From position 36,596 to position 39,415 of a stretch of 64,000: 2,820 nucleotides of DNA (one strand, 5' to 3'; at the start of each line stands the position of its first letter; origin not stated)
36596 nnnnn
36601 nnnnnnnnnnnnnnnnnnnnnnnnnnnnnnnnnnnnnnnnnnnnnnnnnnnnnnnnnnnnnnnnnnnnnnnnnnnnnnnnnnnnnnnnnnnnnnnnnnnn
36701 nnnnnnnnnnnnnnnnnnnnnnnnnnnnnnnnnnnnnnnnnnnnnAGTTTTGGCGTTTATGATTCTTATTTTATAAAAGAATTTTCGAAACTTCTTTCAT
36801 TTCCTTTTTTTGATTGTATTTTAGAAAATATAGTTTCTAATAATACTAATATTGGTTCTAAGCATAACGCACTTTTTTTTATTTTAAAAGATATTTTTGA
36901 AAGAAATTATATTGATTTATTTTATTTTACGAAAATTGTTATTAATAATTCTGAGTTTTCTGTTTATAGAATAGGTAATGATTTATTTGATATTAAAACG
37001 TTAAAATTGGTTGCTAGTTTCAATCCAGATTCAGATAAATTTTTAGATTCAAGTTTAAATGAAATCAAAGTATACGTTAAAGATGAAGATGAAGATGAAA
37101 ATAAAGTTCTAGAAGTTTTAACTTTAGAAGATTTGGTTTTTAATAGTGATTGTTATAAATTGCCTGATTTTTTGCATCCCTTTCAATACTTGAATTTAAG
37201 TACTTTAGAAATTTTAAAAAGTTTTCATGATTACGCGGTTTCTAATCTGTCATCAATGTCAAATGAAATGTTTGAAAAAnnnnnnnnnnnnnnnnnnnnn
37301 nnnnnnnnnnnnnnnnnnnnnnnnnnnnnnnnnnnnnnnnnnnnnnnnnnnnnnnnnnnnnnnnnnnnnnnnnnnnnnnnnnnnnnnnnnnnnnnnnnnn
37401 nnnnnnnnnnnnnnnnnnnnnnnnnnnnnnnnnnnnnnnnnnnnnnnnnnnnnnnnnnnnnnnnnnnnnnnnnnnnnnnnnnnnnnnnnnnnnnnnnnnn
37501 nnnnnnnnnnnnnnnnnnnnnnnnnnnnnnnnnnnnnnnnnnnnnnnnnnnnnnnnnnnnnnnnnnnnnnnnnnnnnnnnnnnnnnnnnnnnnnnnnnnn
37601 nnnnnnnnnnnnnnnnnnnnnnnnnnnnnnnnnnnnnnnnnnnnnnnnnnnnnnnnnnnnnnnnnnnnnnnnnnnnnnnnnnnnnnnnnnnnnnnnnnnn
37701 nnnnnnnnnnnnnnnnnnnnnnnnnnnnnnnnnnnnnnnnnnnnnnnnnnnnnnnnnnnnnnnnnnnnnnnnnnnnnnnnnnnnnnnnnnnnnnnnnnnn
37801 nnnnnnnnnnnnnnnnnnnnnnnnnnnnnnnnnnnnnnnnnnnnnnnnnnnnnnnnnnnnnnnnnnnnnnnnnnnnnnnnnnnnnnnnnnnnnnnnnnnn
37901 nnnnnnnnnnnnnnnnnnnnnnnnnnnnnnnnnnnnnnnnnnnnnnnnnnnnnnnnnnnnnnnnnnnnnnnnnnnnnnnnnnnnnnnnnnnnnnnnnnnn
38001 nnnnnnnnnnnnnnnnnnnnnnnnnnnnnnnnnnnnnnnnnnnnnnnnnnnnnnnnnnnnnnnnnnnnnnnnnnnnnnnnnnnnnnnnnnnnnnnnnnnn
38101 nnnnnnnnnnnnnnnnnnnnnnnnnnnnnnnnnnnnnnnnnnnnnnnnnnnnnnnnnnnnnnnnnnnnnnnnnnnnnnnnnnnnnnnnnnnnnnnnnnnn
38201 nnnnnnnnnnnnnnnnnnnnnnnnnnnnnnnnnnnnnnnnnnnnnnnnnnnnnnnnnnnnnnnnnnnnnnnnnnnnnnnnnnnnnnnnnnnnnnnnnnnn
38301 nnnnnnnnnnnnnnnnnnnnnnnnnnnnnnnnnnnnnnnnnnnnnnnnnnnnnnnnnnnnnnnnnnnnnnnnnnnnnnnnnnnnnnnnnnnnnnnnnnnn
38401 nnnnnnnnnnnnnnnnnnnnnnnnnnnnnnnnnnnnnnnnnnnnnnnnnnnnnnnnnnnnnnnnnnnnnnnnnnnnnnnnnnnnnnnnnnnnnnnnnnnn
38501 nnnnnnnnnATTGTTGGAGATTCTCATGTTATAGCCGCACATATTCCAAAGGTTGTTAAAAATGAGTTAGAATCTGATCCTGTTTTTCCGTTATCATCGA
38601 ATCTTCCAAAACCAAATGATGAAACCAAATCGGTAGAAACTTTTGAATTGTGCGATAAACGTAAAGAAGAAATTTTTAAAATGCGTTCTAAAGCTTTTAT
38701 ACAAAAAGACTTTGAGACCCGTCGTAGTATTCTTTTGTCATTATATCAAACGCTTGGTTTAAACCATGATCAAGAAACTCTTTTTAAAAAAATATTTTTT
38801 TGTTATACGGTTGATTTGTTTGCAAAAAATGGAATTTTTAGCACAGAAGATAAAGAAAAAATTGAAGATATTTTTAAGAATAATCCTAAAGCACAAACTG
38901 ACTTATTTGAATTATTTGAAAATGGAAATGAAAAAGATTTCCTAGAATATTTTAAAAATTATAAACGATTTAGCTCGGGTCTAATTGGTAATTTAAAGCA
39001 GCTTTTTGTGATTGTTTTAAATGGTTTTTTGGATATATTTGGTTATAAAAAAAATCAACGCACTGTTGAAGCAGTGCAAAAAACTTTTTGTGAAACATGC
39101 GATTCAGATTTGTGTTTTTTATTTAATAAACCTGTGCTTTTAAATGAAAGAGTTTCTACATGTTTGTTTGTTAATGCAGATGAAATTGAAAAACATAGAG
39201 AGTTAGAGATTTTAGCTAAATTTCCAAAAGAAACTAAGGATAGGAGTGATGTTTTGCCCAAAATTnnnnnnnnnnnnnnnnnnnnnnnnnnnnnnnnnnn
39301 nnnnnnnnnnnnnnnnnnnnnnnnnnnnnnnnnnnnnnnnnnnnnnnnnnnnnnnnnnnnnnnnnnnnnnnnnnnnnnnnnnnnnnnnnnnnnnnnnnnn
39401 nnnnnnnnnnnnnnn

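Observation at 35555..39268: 1237-aa protein built from five ~185-aa repeat units with a conserved ~85-aa core module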

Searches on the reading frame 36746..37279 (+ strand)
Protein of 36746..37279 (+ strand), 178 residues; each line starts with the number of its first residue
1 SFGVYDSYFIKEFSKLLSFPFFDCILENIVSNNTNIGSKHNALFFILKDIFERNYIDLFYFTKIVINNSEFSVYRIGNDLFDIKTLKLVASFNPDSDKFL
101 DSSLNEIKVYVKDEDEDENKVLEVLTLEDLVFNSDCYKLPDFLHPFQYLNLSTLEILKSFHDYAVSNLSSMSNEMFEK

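Call 38: find_homologous_proteins(query=A1, max_evalue=10)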
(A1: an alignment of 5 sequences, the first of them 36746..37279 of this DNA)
Query A1 (5 sequences): 3415 candidates shared short words with the query, none scored E <= 10.

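Call 39: search_protein_families(library=pfam, alignment_id=A1, max_evalue=10)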
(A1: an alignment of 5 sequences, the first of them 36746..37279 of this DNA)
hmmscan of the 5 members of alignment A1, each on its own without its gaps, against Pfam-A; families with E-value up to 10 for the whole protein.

A. member 1, window:36746-37279:+ (178 aa): 2 families
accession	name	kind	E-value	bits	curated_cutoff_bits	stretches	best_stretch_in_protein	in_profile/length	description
PF13595.11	DUF4138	-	0.033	14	31.1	1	27-99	109-185/245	Domain of unknown function (DUF4138)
PF23522.1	Microp_apicomplexa_12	-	0.26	12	27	1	118-169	21-68/91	Apicomplexa microprotein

B. families by the number of members that match (of 5 scanned): 4 families
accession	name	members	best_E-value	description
PF13595.11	DUF4138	1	0.033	Domain of unknown function (DUF4138)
PF03979.19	Sigma70_r1_1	1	0.058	Sigma-70 factor, region 1.1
PF13475.11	DUF4116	1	0.07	Domain of unknown function (DUF4116)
PF23522.1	Microp_apicomplexa_12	1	0.26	Apicomplexa microprotein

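Call 49: predict_structure(alignment_id=A1)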
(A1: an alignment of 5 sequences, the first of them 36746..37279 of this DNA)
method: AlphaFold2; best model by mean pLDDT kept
length: 178 residues; sequences in the alignment: 5
mean_pLDDT: 65.5   pTM: 0.57
mean pLDDT of the five models: 65.5, 61.1, 56.6, 55.8, 55.7
residues with pLDDT >= 90: 13; 70-90: 51; 50-70: 85; < 50: 29
segments of 3 or more residues with pLDDT < 50: 1-6, 145-154, 170-178
pLDDT, mean of each block of 10 residues (from residue 1): 47 62 60 54 60 59 84 85 83 90 90 64 78 65 49 51 52 39
secondary structure, 60 per line:
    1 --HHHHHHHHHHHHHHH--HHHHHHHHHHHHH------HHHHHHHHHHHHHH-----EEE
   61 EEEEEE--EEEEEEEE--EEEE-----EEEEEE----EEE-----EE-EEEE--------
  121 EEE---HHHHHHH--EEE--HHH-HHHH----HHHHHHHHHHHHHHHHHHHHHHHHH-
elements in order: H3-17 H20-32 H39-52 E58-66 E69-76 E79-82 E88-93 E98-100 E109-112 E121-123 H127-133 E136-138 H145-148 H153-177
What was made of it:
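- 36746..37285 (+): Unit 3 (aa 398-577). The beta core is aa 454-526 (nt 36914-37132). This is the unit that was modelled. The model has three helices, about seven short strands, then helices (call 49).
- The five-unit alignment gave a moderate model, with the beta core at pLDDT 83-90 (call 49).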

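Call 53: fold_search(model_id=the predicted structure, library=pdb)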
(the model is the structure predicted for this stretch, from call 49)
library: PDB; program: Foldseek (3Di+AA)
matches with E <= 10: 260; with E <= 0.001: 0
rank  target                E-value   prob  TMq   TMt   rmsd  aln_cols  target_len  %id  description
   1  2vw0                  7.7e-01  0.08  0.17  0.06  12.6       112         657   15  Crystal structure of the NanB sialidase from Streptococcus pneumoniae (released 2008-06-24)
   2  5zqi                  8.2e-01  0.11  0.16  0.13   8.4        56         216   16  Alginate lyase AlgAT5 from Polysaccharide Lyase family 7 (released 2019-04-24)
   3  6v97_B                1.1e+00  0.12  0.17  0.08   6.4        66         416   12  Kindlin-3 double deletion mutant short form (released 2020-07-22)
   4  2wy3_A                1.1e+00  0.02  0.12  0.12  18.0       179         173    7  Structure of the HCMV UL16-MICB complex elucidates select binding of a viral immunoevasin to diverse NKG2D ligands (released 2010-02-02)
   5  7zgn_B                1.2e+00  0.03  0.13  0.06  13.1        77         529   10  Plant/insect N-glycan active PNGase (released 2022-09-07)
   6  6v9g_B                1.3e+00  0.11  0.17  0.08   6.5        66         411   12  Kindlin-3 double deletion mutant long form (released 2020-07-22)
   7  4xmi                  1.3e+00  0.10  0.22  0.07   9.1       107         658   17  Crystal structure of the K499G mutant of NanB sialidase from Streptococcus pneumoniae (released 2016-01-13)
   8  2jkb                  1.3e+00  0.10  0.21  0.07  10.2       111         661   15  Crystal structure of Streptococcus pneumoniae NanB in complex with 2, 7-anhydro-Neu5Ac (released 2008-09-16)
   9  8orn_B                1.3e+00  0.03  0.16  0.15  12.8       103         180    7  Crystal structure of Xanthomonas campestris pv. campestris LolA-LolB complex (released 2023-07-05)
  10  4xog                  1.5e+00  0.09  0.21  0.07  10.2       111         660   15  CRYSTAL STRUCTURE OF THE NANB SIALIDASE FROM STREPTOCOCCUS PNEUMONIAE IN COMPLEX WITH Optactin and DANA (released 2016-02-03)
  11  9cy7_A                1.5e+00  0.02  0.11  0.04  14.3       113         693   11  Structure of S.pombe Dis3L2 in complex with oligoU RNA substrate (released 2025-08-06)
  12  4xyx                  1.6e+00  0.06  0.17  0.06  12.9       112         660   14  NanB plus Optactamide (released 2016-02-10)
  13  8cm1                  1.7e+00  0.02  0.15  0.14  10.7        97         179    8  Lol B - Localization of lipoprotein B from Vibrio cholera (released 2023-06-21)
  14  6baq_D                2.1e+00  0.01  0.12  0.12  17.1       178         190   15  Mus musculus BPIFA1 (released 2018-05-09)
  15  8a47_C                2.2e+00  0.02  0.13  0.10  10.7        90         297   16  IdeS in complex with IgG1 Fc (released 2022-11-30)
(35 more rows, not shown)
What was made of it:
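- On Beta-propeller repeat proteins (PQQ-like, WD40, Kelch, BNR): Foldseek hits to propellers are insignificant (call 53).
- Closest known: Beta-propeller blade motifs. Same: The non-significant top Foldseek hits are enriched for propellers: NanB sialidase, DCAF1 WD40 and prolyl endopeptidase (call 53).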

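Call 58: fold_search(model_id=the predicted structure, library=viral)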
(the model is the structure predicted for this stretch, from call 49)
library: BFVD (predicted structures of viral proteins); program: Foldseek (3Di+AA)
matches with E <= 10: 378; with E <= 0.001: 0
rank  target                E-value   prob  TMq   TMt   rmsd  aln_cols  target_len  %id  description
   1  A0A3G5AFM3            7.7e-02  0.47  0.19  0.09   6.3        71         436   15  Uncharacterized protein [Solivirus sp.]
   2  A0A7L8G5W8            1.6e-01  0.12  0.15  0.18  16.0       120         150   16  (no name in the UniProt tables at hand)
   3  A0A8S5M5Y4            2.5e-01  0.69  0.23  0.16   2.8        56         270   16  Uncharacterized protein [Podoviridae sp. ctaNW81]
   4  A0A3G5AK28            3.0e-01  0.30  0.20  0.09   6.0        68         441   12  Uncharacterized protein [Solivirus sp.]
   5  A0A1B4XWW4            3.6e-01  0.03  0.13  0.04  18.8       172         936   12  DNA ligase 1 [Tenacibaculum phage pT24]
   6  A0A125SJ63            3.9e-01  0.04  0.11  0.08  15.7        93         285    8  (no name in the UniProt tables at hand)
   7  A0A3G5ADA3            5.6e-01  0.08  0.14  0.22  14.1       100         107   18  Uncharacterized protein [Hyperionvirus sp.]
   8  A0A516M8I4            6.4e-01  0.03  0.13  0.15  14.3       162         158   11  (no name in the UniProt tables at hand)
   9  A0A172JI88            6.8e-01  0.10  0.21  0.25   9.0       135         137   15  Uncharacterized protein [Bacillus phage AR9]
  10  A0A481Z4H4            6.8e-01  0.05  0.12  0.11  10.7        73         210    7  Uncharacterized protein [Pithovirus LCPAC101]
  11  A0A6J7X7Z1            6.8e-01  0.04  0.16  0.20  11.5       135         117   12  Uncharacterized protein [uncultured Caudovirales phage]
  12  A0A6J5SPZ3            7.2e-01  0.07  0.18  0.11  13.1       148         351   13  Uncharacterized protein [uncultured Caudovirales phage]
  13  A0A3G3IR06            7.2e-01  0.04  0.13  0.06  14.7       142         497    9  (no name in the UniProt tables at hand)
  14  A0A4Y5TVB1            7.7e-01  0.03  0.12  0.14  17.0       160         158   10  Uncharacterized protein [Vibrio phage VAP7]
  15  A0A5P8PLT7            8.1e-01  0.08  0.16  0.24   9.0        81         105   17  (no name in the UniProt tables at hand)
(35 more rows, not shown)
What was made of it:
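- On Known protein fold (PDB or viral predicted structures): The U3 model (pLDDT 65.5) gave a best PDB hit at E=0.77 with TM<=0.22 (call 53), and a best BFVD hit at E=0.077 (call 58).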

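Call 63: search_solved_structures(query=A1, max_evalue=10)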
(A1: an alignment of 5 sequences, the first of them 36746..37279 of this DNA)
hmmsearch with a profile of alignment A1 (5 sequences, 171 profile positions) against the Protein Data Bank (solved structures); distinct sequences matched with E-value up to 10: 0.

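Call 65: search_protein_families(library=ncbifam, alignment_id=A1, max_evalue=10)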
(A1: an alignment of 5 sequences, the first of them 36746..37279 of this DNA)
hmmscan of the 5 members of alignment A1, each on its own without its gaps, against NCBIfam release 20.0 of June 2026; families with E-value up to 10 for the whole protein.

A. member 1, window:36746-37279:+ (178 aa): 0 families

B. families by the number of members that match (of 5 scanned): 2 families
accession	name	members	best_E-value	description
TIGR02779.1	NHEJ_ligase_lig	1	0.14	non-homologous end-joining DNA ligase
NF006592.0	PRK09125.1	1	0.19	DNA ligase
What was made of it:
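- On Any curated protein family (Pfam-A, NCBIfam, PHROGs, PADLOC): The units scanned singly at E<=10 gave only noise, best E=0.033 and far below the cut-offs (calls 39, 65).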

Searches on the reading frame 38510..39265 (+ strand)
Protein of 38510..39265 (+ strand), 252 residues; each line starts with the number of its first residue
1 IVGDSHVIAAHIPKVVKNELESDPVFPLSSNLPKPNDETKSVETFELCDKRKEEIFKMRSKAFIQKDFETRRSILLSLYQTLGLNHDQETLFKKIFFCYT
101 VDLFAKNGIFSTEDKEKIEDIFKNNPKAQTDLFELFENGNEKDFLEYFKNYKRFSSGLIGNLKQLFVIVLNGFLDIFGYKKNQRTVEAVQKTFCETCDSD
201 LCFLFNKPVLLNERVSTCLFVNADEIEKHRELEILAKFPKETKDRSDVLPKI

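Call 40: search_protein_families(library=phrogs, proteins=[window:38510-39265:+], max_evalue=1)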
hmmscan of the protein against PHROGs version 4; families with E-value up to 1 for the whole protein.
window:38510-39265:+ (252 aa): 1 family
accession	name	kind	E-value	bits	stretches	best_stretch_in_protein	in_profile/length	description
phrog_22325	-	unknown function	0.063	13.6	1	36-136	102-202/220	-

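Call 41: search_protein_families(library=padloc, proteins=[window:38510-39265:+], max_evalue=1)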
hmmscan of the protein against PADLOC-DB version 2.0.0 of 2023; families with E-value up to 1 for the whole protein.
window:38510-39265:+ (252 aa): 0 families

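Call 64: search_solved_structures(query=window:38510-39265:+, max_evalue=10)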
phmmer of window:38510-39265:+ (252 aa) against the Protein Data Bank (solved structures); distinct sequences matched with E-value up to 10: 1.
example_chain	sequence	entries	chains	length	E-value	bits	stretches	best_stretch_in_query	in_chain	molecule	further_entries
7et3_H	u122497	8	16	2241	0.41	13.6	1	131-203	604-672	Large tegument protein deneddylase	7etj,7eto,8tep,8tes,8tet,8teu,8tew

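Call 78: search_protein_families(library=pfam, proteins=[window:38585-39265:+], max_evalue=10)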
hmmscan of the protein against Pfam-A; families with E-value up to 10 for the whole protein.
window:38585-39265:+ (227 aa): 1 family
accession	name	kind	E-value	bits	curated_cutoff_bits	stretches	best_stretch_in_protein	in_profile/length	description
PF25234.1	Periphilin_C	-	1.2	9.9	27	1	25-57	31-63/84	Periphilin C-terminal domain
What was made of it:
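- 38585..39265 (+): C-terminal helical domain (aa 1011-1237) with four Cys spaced C-x2-C-x4-C-x15-C (aa 1179-1203, nt 39089-39163). Pfam, PHROGs, PADLOC and PDB gave no match (calls 40, 41, 64, 78).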
